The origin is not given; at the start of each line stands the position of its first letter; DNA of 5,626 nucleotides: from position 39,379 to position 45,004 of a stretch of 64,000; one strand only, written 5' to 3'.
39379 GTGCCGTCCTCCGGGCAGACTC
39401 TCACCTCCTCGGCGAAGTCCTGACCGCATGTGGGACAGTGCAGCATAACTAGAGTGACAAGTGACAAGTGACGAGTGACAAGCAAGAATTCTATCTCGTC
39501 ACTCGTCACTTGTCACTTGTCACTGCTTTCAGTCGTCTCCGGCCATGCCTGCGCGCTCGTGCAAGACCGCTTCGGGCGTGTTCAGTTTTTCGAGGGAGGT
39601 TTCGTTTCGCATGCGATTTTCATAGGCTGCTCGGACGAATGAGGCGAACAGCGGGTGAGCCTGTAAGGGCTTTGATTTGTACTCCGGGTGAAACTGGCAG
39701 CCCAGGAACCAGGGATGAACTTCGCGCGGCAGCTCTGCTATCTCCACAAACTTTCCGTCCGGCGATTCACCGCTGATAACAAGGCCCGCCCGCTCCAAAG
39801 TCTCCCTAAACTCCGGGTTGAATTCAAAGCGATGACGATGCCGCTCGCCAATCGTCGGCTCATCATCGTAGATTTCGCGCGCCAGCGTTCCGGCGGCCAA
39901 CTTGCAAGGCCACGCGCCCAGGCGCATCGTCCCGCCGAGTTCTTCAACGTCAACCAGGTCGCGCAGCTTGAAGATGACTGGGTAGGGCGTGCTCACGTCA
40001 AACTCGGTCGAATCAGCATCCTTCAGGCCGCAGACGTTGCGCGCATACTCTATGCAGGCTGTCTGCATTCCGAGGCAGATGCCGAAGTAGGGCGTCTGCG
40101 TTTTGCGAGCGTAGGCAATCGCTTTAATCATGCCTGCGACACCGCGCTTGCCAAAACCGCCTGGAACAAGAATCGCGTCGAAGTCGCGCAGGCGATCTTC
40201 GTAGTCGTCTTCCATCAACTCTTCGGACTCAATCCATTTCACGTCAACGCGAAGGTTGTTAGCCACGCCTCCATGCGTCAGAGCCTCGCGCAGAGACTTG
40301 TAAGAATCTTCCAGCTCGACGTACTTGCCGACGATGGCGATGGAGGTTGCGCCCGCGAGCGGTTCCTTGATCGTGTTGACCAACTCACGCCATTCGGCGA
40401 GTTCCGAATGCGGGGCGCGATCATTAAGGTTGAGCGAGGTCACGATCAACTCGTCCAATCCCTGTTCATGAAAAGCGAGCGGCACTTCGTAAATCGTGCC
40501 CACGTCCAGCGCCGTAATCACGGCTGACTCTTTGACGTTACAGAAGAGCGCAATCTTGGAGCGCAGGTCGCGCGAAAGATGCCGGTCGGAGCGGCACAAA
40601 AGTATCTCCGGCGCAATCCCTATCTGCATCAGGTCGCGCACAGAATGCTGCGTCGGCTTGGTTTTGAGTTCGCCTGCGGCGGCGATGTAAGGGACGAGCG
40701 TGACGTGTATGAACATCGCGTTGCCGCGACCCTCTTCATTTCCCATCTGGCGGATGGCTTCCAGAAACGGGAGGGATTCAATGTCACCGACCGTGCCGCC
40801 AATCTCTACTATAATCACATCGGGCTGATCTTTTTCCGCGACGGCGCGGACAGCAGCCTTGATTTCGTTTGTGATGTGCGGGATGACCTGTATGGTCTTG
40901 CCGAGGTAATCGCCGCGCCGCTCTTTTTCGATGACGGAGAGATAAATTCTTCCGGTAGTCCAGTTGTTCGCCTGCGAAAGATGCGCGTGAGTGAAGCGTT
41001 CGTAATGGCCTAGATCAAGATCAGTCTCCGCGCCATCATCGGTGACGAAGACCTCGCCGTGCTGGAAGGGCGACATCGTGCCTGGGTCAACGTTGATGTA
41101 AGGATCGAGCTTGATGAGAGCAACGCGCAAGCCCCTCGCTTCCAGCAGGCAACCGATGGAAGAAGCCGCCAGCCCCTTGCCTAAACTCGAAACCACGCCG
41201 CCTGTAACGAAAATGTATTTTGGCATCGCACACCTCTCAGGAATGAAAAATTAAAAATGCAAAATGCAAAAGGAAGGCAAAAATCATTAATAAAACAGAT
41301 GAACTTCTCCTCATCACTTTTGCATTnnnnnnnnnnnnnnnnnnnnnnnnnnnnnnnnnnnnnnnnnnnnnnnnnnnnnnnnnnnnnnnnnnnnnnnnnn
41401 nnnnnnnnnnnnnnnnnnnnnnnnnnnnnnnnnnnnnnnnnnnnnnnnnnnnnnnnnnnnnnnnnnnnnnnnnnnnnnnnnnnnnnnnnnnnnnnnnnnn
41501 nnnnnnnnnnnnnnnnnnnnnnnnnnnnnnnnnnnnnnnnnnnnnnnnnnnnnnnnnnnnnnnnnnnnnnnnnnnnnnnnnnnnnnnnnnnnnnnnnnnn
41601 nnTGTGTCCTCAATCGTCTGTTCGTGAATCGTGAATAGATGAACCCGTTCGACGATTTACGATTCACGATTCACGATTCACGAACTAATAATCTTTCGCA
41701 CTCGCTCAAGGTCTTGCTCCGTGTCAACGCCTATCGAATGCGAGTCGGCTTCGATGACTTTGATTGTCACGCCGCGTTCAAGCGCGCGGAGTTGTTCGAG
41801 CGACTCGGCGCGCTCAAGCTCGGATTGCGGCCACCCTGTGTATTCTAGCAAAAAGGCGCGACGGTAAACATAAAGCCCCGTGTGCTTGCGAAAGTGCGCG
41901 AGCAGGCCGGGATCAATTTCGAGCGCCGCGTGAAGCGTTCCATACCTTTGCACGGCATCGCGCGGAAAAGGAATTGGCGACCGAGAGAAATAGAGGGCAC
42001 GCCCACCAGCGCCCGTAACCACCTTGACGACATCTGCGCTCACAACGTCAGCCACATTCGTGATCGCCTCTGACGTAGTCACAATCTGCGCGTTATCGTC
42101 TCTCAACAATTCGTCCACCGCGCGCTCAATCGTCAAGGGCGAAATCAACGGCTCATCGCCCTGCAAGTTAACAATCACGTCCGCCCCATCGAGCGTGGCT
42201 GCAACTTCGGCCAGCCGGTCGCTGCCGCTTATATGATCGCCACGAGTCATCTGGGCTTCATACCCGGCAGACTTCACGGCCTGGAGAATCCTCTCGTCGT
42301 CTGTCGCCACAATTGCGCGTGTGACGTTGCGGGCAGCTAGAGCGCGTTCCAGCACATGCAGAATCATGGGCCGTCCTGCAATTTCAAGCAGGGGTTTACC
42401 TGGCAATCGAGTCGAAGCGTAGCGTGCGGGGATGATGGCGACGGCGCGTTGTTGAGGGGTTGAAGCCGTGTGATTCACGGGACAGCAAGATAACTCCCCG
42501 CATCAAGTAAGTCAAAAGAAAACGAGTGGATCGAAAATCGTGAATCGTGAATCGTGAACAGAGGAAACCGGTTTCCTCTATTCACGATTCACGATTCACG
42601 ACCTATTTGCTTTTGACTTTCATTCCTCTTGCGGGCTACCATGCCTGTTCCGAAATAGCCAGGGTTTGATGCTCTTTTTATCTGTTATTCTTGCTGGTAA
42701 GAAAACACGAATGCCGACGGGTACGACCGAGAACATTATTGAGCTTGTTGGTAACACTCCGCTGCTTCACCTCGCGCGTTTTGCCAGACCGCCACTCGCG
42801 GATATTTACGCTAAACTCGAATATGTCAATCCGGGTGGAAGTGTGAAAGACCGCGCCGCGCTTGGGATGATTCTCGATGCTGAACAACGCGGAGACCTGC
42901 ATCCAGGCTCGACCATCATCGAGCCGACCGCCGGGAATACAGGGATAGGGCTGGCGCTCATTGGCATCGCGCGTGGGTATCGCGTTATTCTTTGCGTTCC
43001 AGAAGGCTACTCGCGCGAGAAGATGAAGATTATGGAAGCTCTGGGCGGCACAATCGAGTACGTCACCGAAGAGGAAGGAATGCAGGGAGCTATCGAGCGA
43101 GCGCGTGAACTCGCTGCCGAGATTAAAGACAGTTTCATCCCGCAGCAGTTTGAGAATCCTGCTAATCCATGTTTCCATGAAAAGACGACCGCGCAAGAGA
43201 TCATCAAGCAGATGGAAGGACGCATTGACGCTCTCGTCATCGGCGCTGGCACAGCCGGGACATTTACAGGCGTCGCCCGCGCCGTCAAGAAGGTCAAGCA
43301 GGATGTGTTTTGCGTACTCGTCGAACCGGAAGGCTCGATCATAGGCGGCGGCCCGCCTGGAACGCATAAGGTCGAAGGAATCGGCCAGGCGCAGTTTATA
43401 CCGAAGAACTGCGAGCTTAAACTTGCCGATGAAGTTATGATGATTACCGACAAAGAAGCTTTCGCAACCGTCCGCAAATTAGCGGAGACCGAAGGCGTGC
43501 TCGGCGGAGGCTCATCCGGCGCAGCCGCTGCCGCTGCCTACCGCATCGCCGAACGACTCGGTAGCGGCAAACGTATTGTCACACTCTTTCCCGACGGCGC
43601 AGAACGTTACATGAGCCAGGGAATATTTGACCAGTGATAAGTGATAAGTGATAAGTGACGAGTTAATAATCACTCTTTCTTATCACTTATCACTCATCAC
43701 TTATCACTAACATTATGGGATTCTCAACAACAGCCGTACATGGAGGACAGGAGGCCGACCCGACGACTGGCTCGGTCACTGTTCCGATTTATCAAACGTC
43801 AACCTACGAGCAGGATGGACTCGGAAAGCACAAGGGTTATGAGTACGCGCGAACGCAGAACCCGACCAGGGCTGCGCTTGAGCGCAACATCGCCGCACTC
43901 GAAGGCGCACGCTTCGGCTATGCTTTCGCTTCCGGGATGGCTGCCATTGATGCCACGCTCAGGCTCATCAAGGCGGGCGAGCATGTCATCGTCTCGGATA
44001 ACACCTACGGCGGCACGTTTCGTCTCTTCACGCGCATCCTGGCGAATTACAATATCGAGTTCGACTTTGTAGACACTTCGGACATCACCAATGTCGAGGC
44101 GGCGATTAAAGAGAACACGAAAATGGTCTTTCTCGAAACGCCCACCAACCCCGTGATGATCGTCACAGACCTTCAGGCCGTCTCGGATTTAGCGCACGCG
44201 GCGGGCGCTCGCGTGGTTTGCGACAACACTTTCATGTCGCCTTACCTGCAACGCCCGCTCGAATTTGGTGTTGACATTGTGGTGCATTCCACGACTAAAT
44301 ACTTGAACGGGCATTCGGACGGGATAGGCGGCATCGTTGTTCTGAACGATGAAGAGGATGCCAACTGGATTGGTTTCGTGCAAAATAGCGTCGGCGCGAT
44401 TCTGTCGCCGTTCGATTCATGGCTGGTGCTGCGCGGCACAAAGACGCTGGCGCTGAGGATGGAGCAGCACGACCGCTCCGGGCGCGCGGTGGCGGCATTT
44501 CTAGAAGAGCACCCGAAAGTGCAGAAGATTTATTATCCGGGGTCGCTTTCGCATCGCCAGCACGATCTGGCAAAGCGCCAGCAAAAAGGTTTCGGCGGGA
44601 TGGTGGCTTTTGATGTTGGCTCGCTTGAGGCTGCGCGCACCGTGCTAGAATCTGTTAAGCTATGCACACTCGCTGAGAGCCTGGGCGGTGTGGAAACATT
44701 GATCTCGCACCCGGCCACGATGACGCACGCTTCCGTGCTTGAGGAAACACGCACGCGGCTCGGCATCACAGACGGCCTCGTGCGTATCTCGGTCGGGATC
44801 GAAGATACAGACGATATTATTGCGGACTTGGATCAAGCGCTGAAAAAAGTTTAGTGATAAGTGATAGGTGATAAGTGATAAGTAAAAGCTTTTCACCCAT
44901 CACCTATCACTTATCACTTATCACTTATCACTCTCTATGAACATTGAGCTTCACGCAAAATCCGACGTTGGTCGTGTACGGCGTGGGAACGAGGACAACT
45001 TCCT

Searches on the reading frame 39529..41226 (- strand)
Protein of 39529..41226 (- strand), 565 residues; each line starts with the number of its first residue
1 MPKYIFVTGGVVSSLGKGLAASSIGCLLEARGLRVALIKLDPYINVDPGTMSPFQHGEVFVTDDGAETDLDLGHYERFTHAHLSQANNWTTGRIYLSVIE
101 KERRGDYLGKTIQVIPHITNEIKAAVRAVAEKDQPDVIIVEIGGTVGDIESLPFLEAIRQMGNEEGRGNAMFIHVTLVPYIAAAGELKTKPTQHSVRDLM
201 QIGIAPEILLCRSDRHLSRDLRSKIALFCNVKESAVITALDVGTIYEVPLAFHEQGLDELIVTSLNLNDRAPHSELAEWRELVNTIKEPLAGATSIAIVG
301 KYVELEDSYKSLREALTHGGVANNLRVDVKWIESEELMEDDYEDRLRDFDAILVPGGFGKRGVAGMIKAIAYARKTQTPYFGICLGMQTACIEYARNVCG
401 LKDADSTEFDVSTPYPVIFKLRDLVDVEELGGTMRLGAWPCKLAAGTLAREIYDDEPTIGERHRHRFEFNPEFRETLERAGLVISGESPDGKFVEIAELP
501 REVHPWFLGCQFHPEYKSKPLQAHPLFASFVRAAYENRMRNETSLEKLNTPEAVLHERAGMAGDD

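Call 76: search_protein_families(library=pfam, proteins=[window:39529-41226:-], max_evalue=0.00001)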
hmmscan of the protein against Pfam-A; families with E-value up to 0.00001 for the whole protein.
window:39529-41226:- (565 aa): 2 families
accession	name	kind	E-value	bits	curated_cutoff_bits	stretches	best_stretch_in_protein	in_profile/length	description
PF06418.20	CTP_synth_N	-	2.8e-129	430.6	26.1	1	3-267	1-265/265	CTP synthase N-terminus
PF00117.34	GATase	-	1.4e-37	129.7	22.8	1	306-532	3-189/190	Glutamine amidotransferase class-I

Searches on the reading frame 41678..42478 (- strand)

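Call 76: search_protein_families(library=pfam, proteins=[window:41678-42478:-], max_evalue=0.00001)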
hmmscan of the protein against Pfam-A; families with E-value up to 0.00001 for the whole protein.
window:41678-42478:- (266 aa): 2 families
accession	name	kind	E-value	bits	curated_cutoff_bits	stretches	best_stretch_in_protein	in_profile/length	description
PF02348.25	CTP_transf_3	-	2.4e-55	188.1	22.6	1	13-239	1-217/217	Cytidylyltransferase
PF12804.13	NTP_transf_3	-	1.3e-09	38.9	27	1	27-136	15-123/160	MobA-like NTP transferase domain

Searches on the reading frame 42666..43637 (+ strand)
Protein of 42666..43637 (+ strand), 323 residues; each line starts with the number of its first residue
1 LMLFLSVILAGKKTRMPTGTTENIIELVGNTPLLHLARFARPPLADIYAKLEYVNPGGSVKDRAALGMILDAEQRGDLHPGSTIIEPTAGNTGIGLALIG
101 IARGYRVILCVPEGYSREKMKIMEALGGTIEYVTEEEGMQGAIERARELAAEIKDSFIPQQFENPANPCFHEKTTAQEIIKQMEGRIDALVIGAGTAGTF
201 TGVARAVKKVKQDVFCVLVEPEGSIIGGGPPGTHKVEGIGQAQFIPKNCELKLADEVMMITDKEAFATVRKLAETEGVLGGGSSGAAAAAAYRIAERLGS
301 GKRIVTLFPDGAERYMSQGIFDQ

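Call 76: search_protein_families(library=pfam, proteins=[window:42666-43637:+], max_evalue=0.00001)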
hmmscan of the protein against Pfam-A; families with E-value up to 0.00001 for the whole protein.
window:42666-43637:+ (323 aa): 1 family
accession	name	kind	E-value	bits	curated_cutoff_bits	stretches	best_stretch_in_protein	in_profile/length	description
PF00291.31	PALP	-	1.5e-70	238.3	35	1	26-310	3-295/295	Pyridoxal-phosphate dependent enzyme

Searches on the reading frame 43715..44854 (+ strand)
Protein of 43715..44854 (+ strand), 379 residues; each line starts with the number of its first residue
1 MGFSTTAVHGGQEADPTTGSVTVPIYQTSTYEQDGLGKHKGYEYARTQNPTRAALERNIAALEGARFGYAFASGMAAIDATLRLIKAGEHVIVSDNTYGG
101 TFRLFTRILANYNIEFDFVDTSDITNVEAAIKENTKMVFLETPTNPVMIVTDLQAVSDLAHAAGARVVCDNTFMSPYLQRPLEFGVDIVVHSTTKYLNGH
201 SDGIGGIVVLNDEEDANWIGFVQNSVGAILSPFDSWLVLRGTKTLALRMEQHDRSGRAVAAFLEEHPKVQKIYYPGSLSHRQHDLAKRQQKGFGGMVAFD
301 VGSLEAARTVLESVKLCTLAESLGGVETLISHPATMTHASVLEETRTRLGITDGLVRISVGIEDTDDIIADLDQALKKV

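Call 76: search_protein_families(library=pfam, proteins=[window:43715-44854:+], max_evalue=0.00001)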
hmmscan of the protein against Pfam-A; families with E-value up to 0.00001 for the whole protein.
window:43715-44854:+ (379 aa): 4 families
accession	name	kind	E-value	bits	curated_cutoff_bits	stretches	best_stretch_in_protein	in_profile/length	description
PF01053.26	Cys_Met_Meta_PP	-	5.4e-159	529.2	27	1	4-377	1-381/381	Cys/Met metabolism PLP-dependent enzyme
PF01041.23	DegT_DnrJ_EryC1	-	2.9e-08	33.8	19.8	1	48-218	22-194/360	DegT/DnrJ/EryC1/StrS aminotransferase family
PF00155.27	Aminotran_1_2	-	1.1e-07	31.8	19.7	1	42-174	33-189/361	Aminotransferase class I and II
PF00266.25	Aminotran_5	-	1.4e-06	27.9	21.5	1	82-208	82-212/371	Aminotransferase class-V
